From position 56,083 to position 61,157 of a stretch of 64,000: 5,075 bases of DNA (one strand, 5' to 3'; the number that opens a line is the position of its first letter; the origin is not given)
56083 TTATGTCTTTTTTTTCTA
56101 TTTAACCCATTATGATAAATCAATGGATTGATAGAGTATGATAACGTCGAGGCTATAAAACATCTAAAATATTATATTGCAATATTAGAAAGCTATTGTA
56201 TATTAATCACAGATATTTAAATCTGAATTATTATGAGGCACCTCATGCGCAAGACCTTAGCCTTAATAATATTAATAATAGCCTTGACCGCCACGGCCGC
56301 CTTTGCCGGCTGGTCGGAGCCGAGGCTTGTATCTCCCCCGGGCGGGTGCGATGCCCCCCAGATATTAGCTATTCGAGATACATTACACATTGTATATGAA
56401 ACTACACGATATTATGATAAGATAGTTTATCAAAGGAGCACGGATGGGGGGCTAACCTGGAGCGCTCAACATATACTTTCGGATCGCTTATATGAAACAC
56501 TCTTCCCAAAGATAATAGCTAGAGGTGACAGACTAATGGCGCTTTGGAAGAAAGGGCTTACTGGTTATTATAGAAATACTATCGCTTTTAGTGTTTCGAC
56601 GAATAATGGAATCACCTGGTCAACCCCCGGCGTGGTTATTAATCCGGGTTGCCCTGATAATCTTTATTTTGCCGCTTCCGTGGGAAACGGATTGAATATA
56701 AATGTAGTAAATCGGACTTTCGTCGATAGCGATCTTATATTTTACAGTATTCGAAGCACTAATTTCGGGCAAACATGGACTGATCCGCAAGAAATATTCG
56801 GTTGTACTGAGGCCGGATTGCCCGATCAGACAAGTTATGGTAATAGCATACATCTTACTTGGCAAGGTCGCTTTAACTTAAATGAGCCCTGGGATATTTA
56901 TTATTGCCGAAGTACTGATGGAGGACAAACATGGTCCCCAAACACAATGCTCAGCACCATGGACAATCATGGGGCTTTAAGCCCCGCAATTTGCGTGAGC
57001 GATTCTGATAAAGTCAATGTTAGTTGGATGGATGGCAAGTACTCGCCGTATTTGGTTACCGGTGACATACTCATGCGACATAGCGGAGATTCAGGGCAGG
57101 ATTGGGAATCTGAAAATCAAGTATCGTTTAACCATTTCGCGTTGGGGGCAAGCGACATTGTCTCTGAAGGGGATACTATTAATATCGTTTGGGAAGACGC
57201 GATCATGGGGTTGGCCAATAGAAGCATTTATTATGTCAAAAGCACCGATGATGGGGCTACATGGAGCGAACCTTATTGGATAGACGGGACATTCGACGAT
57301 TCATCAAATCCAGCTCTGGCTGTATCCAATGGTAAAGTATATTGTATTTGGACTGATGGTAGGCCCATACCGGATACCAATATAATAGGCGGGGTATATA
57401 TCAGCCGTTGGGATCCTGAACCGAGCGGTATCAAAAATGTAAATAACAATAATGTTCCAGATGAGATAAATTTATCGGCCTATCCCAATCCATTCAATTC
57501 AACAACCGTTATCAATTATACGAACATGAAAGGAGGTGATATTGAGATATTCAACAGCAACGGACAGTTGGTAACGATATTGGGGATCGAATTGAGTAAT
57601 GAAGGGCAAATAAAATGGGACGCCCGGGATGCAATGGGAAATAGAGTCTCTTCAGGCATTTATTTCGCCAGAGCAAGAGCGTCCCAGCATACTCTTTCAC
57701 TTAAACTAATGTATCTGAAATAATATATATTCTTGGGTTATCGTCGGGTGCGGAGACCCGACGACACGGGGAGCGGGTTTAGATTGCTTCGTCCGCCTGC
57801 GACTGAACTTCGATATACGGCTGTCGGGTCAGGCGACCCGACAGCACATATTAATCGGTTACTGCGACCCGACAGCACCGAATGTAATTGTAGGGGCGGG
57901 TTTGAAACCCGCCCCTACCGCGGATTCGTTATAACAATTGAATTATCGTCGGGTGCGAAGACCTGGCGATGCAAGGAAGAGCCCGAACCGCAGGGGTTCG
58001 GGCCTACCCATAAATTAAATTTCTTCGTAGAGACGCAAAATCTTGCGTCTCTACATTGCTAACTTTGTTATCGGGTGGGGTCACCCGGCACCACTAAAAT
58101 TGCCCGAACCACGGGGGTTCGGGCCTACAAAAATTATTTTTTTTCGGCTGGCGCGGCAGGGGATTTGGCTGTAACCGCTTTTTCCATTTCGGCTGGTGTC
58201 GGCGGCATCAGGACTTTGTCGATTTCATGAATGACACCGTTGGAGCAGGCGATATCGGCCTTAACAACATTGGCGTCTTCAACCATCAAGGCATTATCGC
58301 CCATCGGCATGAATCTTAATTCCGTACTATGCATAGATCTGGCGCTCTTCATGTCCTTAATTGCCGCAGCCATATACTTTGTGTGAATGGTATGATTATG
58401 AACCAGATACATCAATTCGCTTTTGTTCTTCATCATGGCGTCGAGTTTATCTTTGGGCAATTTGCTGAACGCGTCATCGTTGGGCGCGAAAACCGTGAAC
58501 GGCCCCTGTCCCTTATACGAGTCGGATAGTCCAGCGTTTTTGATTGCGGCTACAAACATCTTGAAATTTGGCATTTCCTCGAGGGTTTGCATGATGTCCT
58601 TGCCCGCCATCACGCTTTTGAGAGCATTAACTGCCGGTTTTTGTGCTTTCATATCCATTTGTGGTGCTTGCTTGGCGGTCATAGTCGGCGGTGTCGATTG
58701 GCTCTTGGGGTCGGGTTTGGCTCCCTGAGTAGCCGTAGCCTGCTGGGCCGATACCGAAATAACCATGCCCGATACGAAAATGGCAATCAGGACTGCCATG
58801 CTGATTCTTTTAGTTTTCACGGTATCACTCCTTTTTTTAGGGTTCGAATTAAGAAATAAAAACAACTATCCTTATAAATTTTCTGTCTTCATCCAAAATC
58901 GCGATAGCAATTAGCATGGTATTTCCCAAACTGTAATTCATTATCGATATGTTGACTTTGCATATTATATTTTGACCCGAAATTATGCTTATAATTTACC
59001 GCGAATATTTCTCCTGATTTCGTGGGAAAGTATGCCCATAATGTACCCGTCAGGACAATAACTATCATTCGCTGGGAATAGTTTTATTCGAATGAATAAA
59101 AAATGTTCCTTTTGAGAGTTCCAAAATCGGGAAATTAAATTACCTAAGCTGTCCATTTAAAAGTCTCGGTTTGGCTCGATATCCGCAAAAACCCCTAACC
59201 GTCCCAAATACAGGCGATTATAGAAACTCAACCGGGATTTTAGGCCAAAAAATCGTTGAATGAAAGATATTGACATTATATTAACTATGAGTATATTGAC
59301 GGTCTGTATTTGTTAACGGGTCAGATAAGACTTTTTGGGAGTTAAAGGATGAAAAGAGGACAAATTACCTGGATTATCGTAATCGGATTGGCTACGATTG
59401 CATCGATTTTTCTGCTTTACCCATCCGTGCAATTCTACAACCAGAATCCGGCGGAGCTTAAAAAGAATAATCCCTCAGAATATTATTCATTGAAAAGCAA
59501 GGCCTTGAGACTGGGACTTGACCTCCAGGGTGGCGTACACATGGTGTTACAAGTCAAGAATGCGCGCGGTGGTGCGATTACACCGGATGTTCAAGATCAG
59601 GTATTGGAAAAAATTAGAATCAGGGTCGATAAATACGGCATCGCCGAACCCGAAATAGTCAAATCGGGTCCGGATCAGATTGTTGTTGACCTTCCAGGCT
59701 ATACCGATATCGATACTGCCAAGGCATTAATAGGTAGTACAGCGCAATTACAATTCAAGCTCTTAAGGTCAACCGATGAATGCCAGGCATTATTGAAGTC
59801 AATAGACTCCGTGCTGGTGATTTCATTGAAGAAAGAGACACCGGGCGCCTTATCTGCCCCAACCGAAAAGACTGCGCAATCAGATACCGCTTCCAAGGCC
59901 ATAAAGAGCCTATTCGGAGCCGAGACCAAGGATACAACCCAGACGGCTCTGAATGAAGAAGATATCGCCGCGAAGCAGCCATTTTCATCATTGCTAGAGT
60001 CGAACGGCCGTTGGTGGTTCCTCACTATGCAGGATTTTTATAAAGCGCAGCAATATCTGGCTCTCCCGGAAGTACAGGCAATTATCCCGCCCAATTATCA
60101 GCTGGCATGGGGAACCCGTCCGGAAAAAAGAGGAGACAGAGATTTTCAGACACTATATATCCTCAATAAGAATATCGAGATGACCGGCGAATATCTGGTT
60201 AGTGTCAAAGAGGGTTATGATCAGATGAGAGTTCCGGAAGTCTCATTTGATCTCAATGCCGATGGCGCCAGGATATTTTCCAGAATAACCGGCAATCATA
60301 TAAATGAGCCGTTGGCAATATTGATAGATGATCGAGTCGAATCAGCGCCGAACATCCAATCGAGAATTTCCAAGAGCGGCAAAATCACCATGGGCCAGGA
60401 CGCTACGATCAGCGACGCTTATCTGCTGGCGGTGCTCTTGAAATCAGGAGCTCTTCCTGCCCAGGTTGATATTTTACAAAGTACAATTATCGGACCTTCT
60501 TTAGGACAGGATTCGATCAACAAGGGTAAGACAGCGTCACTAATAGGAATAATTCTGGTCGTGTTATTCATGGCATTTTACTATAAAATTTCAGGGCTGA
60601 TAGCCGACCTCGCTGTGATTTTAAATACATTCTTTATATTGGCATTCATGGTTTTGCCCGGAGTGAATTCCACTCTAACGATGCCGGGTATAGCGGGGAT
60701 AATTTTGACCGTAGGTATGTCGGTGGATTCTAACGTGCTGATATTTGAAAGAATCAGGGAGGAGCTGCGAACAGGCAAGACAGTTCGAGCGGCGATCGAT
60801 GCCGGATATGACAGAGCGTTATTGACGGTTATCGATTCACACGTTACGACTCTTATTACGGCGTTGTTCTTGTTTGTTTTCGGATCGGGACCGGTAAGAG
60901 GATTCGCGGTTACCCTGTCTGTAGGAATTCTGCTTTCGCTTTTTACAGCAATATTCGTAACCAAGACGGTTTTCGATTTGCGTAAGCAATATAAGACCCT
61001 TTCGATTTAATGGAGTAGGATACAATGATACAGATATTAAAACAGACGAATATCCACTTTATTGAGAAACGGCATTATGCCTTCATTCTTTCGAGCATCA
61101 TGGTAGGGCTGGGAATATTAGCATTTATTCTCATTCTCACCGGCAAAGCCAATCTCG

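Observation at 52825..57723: Tandem array of three paralogous BNR/Asp-box surface proteins with T9SS C-terminal domains in three states: intact, poly-G-frameshifted, and decayed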

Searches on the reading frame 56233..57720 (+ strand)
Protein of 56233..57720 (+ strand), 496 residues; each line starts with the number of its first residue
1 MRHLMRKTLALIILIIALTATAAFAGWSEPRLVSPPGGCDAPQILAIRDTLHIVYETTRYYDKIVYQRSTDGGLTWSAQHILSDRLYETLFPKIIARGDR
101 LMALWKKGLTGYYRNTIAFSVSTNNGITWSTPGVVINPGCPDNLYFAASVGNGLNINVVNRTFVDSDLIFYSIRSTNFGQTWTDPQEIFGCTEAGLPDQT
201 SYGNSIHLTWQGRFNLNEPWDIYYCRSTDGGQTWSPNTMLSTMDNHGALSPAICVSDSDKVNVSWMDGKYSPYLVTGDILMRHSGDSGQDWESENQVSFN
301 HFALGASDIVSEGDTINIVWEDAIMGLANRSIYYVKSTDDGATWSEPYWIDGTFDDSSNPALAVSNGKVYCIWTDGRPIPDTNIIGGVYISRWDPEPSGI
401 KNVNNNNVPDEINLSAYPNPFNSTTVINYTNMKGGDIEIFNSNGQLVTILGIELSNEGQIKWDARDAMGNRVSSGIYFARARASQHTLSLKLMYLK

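Call 7: search_protein_families(library=pfam, proteins=[window:56233-57720:+], max_evalue=0.1)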
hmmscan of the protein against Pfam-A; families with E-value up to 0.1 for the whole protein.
window:56233-57720:+ (496 aa): 8 families
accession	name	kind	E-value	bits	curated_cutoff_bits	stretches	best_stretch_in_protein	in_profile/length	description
PF13088.12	BNR_2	-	2.4e-13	50.5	31.4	2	100-300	2-207/277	BNR repeat-like domain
PF02012.26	BNR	-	2.9e-09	36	27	1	227-236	3-12/12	BNR/Asp-box repeat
PF18962.6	Por_Secre_tail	-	2.7e-07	31.2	27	1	417-491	2-72/75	Secretion system C-terminal sorting domain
PF15892.11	BNR_4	-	0.00013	21.9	27.3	0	318-345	167-194/272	BNR repeat-containing family member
PF13860.13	FlgD_ig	-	0.00014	22.2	27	1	436-484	26-76/79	FlgD Ig-like domain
PF13585.12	CHU_C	-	0.014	15.9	27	1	422-483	15-72/86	CHU_C Type IX secretion signal domain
PF21471.3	Reelin_subrepeat-B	-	0.016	15.4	27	0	62-87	58-83/127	Reelin subrepeat B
PF12217.14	End_beta_propel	-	0.059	12.7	24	1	326-356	39-69/367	Catalytic beta propeller domain of bacteriophage endosialidase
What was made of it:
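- Closest known: GH33 exo-alpha-sialidases. Same: They share Asp-box repeats and a BNR_2 (sialidase clan) Pfam hit (call 7).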

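Call 8: search_protein_families(library=ncbifam, proteins=[window:56233-57720:+], max_evalue=0.1)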
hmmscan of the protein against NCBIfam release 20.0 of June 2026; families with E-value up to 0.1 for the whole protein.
window:56233-57720:+ (496 aa): 12 families
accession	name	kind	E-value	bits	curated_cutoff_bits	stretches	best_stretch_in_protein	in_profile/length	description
NF052228.1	T9SS_PorZ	equivalog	2.1e-09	36.4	260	1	413-481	672-740/757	type IX secretion system anionic LPS delivery protein PorZ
TIGR04183.1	Por_Secre_tail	domain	6.2e-09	35.7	23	1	417-493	2-70/72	T9SS type A sorting domain-containing protein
NF033707.1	T9SS_sortase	equivalog_domain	2.4e-05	22.2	420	1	404-484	989-1078/1095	type IX secretion system sortase PorU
NF052323.1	T9SSA_dep_M6i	equivalog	0.00046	18.3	600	1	416-486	960-1029/1043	T9SS-dependent M6-like inactivated metalloprotease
NF038113.1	T9SSA_dep_M36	equivalog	0.00075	17.8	885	1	404-493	784-867/869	T9SS-dependent M36 family metallopeptidase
NF009277.0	PRK12634.1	equivalog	0.0016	18.6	333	1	436-482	125-173/221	flagellar basal body rod modification protein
NF052497.1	AlphRhmnaseBT3686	equivalog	0.0036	15.8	700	0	204-236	203-237/424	alpha-l-rhamnosidase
NF040591.1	choice_anch_O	subfamily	0.0061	15.2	125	0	68-244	543-639/670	choice-of-anchor O protein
NF005176.1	PRK06655.1-1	equivalog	0.0083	16.1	230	1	428-486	92-152/197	flagellar hook assembly protein FlgD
NF045728.1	glycosyl_F510_1955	equivalog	0.073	12.3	175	0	226-346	76-172/246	F510_1955 family glycosylhydrolase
NF004496.1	PRK05842.1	equivalog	0.091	12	250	0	436-482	169-219/271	flagellar hook assembly protein FlgD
NF009452.0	PRK12812.1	equivalog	0.099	11.9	258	0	432-481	151-204/289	flagellar basal body rod modification protein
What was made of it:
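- Closest known: T9SS type A cargo proteins. Same: TIGR04183 is hit above its cut-off in B and C (call 8).
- Checked: B and C both hit BNR_2 and Por_Secre_tail/TIGR04183 above the curated cut-offs (calls 7, 8).
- Domains: calls 7, 8. The product is a secreted or surface protein (calls 7, 8).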

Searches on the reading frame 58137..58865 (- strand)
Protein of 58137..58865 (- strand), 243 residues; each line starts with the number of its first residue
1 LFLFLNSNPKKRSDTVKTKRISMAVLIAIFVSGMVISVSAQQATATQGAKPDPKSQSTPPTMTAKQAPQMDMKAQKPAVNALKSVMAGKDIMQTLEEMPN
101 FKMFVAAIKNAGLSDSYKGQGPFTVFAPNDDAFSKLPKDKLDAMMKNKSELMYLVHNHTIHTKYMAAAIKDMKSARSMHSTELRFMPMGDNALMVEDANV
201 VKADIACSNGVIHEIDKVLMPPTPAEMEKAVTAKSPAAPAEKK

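Call 30: search_protein_families(library=pfam, proteins=[window:58137-58865:-], max_evalue=0.00001)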
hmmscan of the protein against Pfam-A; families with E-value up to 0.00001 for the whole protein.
window:58137-58865:- (243 aa): 1 family
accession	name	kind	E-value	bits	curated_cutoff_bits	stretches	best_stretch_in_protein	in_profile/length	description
PF02469.27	Fasciclin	-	2.5e-33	115.4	22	1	99-221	1-123/123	Fasciclin domain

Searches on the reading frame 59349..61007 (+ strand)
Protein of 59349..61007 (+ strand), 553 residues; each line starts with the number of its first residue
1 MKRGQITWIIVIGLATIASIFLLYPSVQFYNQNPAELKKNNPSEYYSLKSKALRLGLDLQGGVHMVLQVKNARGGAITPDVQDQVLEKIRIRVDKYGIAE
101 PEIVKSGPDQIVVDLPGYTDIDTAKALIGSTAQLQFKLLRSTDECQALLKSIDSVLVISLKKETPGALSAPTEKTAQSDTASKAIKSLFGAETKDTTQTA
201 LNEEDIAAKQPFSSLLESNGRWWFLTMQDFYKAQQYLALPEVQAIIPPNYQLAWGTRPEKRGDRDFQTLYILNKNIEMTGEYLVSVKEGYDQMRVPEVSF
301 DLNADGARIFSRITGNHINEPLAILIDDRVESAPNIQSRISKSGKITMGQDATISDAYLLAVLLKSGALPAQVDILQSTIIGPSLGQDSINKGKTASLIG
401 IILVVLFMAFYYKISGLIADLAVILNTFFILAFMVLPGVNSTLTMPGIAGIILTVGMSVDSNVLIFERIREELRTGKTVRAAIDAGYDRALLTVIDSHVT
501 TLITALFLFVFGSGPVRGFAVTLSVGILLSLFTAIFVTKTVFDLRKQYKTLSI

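Call 30: search_protein_families(library=pfam, proteins=[window:59349-61007:+], max_evalue=0.00001)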
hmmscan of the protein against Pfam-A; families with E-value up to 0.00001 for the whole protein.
window:59349-61007:+ (553 aa): 5 families
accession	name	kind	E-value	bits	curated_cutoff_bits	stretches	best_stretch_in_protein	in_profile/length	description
PF22599.2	SecDF_P1_head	-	3.8e-24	85.2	27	1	267-371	10-114/114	SecDF, P1 head subdomain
PF02355.23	SecD_SecF_C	-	4.2e-20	72.4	20.5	1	372-541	12-182/189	Protein export membrane protein SecD/SecF, C-terminal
PF21760.3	SecD_1st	-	5e-20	71.1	27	1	83-139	2-58/60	Protein translocase subunit SecDF, P1 domain, N-terminal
PF00873.25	ACR_tran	-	4.8e-06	25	28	1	387-538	327-482/1021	AcrB/AcrD/AcrF family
PF03176.21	MMPL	-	7e-06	25.6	20.5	0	396-535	153-292/333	MMPL family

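Call 55: find_homologous_proteins(query=window:59349-61007:+, max_evalue=1e-30)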
Query window:59349-61007:+ (553 aa): 7999 proteins with E <= 1e-30 among 8000 candidates; the best 120 are listed.
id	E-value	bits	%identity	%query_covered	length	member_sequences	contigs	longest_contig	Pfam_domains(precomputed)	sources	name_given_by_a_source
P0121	0.0e+0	1198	100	100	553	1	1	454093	PF21760.4,PF03176.22,PF22599.3,PF02355.23,PF00873.26,PF07549.20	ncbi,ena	-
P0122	4.4e-268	908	76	100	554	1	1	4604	PF21760.4,PF03176.22,PF22599.3,PF02355.23,PF00873.26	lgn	-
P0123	8.0e-267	904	76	100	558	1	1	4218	PF21760.4,PF03176.22,PF22599.3,PF02355.23,PF00873.26,PF07549.20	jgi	jgi:protein-export membrane protein SecD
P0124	3.7e-266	902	76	100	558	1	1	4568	PF21760.4,PF03176.22,PF22599.3,PF02355.23,PF00873.26,PF07549.20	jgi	jgi:protein-export membrane protein SecD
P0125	4.9e-265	898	75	100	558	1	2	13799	PF21760.4,PF03176.22,PF22599.3,PF02355.23,PF00873.26,PF07549.20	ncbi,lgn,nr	ncbi:MAG TPA: protein translocase subunit SecD [candidate division Zixibacteria bacterium]|nr:protei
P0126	7.7e-264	894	73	100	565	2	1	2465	PF21760.4,PF22599.3,PF02355.23,PF07549.20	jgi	jgi:SecD/SecF fusion protein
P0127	1.5e-263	893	72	100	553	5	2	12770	PF21760.4,PF03176.22,PF22599.3,PF02355.23,PF00873.26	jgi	jgi:SecD/SecF fusion protein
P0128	1.6e-263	893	71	100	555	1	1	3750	PF21760.4,PF03176.22,PF22599.3,PF02355.23,PF00873.26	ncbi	-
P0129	3.9e-263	892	75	100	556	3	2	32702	PF21760.4,PF22599.3,PF02355.23,PF07549.20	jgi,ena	-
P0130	6.6e-263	891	74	100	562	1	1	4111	PF21760.4,PF22599.3,PF02355.23,PF07549.20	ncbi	-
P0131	7.2e-263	891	75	100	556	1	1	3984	PF21760.4,PF22599.3,PF02355.23,PF07549.20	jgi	jgi:protein-export membrane protein SecD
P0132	1.8e-262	890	75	100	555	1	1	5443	PF21760.4,PF03176.22,PF22599.3,PF02355.23,PF07549.20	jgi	jgi:SecD/SecF fusion protein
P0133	5.7e-262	888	71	100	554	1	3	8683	PF21760.4,PF03176.22,PF22599.3,PF02355.23,PF00873.26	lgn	-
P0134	1.1e-261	887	74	100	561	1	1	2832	PF21760.4,PF03176.22,PF22599.3,PF02355.23,PF00873.26,PF07549.20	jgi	jgi:SecD/SecF fusion protein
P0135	1.3e-261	887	73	100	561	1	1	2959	PF21760.4,PF03176.22,PF22599.3,PF02355.23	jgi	jgi:protein-export membrane protein SecD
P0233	8.1e-169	581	84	57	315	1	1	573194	PF03176.22,PF22599.3,PF02355.23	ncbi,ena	-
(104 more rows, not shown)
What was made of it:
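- The host is Zixibacteria by SecD relatives (call 55).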

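Call 56: find_encoding_contigs(protein=P0233, flank=10000, max_places=3)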
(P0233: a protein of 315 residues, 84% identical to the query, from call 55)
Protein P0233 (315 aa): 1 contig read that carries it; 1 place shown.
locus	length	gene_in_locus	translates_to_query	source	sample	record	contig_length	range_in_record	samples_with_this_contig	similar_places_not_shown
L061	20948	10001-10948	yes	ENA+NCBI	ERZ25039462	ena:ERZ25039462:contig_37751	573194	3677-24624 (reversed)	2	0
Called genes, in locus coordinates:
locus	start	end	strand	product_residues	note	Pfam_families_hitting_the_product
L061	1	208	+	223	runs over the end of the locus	PF00984:UDPG_MGDP_dh, PF03720:UDPG_MGDP_dh_C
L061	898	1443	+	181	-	-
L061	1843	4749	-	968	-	PF00082:Peptidase_S8, PF18962:Por_Secre_tail (weak)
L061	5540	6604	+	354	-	PF00005:ABC_tran, PF17850:CysA_C_terminal (faint), PF17912:OB_MalK, PF08402:TOBE_2 (weak)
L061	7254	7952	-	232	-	PF13194:DUF4010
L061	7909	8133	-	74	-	-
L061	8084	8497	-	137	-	PF02308:MgtC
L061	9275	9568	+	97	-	PF07549:Sec_GG (weak)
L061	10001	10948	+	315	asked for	PF22599:SecDF_P1_head, PF02355:SecD_SecF_C, PF03176:MMPL (weak)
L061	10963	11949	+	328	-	PF02355:SecD_SecF_C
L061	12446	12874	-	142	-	-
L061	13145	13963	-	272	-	PF13860:FlgD_ig (weak), PF18962:Por_Secre_tail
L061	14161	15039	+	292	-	PF02737:3HCDH_N, PF03446:NAD_binding_2 (weak), PF00725:3HCDH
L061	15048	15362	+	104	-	-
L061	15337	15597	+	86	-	PF18993:Rv0078B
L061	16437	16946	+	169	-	PF00871:Acetate_kinase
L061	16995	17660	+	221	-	PF00871:Acetate_kinase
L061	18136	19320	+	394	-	PF02040:ArsB, PF03600:CitMHS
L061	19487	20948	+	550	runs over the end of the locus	PF13517:FG-GAP_3 (faint), PF18962:Por_Secre_tail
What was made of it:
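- A related Zixibacteria contig (L061), whose record name (contig_37751) looks to me like a long-read assembler's naming, has split SecD, acetate kinase and MgtC genes (call 56).
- Tried and rejected: The SecD neighbourhood of L061 holds no BNR locus there (call 56).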

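Call 57: find_encoding_contigs(protein=P0121, flank=1000, max_places=3)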
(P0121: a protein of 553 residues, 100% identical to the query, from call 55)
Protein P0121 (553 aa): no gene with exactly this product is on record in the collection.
